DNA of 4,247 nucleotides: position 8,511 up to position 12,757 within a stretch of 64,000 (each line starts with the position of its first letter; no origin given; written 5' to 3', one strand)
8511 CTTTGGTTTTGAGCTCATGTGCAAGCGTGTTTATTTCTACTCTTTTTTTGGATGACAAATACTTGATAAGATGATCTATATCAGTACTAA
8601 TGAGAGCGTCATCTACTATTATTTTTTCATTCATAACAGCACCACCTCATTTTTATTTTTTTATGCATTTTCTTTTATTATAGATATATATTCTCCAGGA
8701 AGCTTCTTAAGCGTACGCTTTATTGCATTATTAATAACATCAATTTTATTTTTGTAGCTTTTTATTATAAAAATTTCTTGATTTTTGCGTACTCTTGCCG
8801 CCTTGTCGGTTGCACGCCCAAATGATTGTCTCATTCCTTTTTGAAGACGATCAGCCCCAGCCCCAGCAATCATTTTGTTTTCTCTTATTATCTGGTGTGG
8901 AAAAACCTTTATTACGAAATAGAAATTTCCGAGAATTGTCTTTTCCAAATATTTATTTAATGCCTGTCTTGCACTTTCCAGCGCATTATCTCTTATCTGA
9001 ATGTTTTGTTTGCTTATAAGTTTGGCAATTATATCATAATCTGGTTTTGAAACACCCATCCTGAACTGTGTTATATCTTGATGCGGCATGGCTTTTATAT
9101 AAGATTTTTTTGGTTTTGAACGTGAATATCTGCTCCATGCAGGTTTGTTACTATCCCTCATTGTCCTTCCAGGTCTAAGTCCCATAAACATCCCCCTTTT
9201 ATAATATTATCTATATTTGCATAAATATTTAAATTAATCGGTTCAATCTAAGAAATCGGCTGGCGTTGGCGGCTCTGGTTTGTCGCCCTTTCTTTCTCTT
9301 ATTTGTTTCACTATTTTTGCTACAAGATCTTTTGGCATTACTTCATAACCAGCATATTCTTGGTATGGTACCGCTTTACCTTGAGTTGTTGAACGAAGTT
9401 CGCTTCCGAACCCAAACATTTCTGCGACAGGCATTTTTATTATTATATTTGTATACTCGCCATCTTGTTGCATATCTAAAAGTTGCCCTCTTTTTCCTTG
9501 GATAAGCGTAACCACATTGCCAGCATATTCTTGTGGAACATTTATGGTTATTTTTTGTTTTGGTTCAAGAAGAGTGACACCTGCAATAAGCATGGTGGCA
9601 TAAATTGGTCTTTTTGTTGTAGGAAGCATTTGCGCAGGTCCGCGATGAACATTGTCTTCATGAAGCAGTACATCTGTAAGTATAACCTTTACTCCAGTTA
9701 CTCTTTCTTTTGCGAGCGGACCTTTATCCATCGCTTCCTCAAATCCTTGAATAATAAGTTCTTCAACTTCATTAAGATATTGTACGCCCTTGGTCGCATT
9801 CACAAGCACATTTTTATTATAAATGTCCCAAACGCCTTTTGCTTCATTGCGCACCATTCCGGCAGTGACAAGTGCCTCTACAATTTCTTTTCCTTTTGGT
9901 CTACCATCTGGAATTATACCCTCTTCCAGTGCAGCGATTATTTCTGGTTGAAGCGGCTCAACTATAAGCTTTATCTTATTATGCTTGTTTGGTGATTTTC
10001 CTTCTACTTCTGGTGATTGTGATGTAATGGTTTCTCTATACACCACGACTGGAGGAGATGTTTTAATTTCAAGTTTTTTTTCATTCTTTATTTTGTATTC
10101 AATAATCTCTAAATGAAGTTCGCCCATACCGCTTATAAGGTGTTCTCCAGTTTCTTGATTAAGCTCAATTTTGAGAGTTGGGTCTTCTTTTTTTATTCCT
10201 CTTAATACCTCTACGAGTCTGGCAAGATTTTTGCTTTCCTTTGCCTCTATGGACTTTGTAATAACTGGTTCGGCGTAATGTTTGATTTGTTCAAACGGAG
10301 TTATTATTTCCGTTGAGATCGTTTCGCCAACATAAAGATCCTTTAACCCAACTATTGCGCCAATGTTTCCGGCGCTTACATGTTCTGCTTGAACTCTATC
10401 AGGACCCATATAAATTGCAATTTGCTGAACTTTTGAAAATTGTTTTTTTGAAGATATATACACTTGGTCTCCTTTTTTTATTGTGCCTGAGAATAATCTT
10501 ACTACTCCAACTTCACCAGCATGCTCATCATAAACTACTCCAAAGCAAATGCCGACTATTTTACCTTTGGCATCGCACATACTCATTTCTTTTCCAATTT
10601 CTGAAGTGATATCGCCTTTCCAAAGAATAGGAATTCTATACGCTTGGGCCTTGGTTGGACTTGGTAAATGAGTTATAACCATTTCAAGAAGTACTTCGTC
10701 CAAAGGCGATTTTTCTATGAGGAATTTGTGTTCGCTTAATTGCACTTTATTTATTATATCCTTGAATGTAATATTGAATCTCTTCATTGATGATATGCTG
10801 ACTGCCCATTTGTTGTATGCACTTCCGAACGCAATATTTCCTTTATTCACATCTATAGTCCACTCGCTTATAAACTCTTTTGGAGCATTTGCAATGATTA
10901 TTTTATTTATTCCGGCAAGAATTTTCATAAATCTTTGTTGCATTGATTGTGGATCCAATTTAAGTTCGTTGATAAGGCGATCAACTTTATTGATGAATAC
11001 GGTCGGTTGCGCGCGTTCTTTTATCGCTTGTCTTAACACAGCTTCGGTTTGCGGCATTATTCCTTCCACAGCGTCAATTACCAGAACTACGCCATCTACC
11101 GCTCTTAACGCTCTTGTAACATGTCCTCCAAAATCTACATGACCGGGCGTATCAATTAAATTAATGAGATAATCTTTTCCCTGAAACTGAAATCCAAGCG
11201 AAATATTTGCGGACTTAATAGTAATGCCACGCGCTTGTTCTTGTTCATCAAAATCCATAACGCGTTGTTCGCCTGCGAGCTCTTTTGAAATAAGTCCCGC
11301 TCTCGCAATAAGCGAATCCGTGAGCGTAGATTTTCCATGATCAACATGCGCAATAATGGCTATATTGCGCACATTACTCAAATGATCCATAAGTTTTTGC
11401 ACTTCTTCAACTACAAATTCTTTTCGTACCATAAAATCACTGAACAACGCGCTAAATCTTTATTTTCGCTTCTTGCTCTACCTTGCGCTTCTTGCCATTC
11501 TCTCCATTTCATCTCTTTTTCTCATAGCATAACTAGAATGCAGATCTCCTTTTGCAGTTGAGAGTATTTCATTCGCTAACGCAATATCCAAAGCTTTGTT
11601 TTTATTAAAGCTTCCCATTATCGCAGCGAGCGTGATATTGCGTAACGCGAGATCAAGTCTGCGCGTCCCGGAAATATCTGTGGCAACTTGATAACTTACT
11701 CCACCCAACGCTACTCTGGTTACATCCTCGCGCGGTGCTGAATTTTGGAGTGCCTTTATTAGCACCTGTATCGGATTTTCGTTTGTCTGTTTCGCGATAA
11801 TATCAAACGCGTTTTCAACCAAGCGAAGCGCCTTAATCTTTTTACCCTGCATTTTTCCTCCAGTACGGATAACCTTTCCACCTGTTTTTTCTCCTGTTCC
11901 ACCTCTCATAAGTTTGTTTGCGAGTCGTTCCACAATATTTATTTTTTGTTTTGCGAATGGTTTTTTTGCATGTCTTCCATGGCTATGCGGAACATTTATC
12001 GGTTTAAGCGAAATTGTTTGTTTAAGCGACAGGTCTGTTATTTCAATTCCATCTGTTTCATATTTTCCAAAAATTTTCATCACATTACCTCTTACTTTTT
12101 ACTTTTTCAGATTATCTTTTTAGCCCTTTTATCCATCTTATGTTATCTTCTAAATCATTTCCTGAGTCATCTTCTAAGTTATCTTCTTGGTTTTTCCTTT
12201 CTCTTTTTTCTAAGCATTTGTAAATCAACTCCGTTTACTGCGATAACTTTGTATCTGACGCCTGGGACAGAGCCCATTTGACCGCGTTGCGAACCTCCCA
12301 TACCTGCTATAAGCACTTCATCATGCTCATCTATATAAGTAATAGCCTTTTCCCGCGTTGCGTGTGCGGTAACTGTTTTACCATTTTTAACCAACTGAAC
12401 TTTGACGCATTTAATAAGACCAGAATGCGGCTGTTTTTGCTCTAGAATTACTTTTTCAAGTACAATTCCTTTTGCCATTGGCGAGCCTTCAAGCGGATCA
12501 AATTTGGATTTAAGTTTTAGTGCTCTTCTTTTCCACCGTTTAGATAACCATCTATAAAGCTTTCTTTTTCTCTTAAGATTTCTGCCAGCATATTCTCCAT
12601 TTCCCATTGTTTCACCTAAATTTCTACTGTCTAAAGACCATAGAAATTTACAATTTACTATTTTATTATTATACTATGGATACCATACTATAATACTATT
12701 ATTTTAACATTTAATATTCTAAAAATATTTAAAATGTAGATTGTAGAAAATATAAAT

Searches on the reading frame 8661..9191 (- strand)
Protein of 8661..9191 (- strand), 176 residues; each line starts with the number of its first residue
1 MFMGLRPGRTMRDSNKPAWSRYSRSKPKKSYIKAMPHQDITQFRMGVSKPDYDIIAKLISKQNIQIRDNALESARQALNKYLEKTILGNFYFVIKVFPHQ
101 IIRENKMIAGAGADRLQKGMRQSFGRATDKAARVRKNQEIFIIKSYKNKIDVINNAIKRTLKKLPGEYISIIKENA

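Call 43: search_protein_families(library=pfam, proteins=[window:8661-9191:-], max_evalue=0.0001)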
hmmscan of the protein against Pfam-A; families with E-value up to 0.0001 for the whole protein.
window:8661-9191:- (176 aa): 1 family
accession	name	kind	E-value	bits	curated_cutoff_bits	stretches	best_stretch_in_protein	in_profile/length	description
PF00252.24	Ribosomal_L16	-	6.8e-24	84.8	27.9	1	24-168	6-129/132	Ribosomal protein L16p/L10e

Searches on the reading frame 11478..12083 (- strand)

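Call 43: search_protein_families(library=pfam, proteins=[window:11478-12083:-], max_evalue=0.0001)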
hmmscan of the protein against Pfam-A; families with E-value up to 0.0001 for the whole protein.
window:11478-12083:- (201 aa): 1 family
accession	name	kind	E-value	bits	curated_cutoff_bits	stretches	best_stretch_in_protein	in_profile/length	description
PF00177.27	Ribosomal_S7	-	6.1e-38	130.2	24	1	24-201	5-148/148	Ribosomal protein S7p/S5e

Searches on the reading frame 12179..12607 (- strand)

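Call 44: search_protein_families(library=pfam, proteins=[window:12179-12607:-], max_evalue=0.0001)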
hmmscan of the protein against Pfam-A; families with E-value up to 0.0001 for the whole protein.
window:12179-12607:- (142 aa): 1 family
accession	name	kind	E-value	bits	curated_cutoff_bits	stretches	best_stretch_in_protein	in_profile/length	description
PF00164.32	Ribosom_S12_S23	-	3.8e-36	123.6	22.3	1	33-142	2-110/110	Ribosomal protein S12/S23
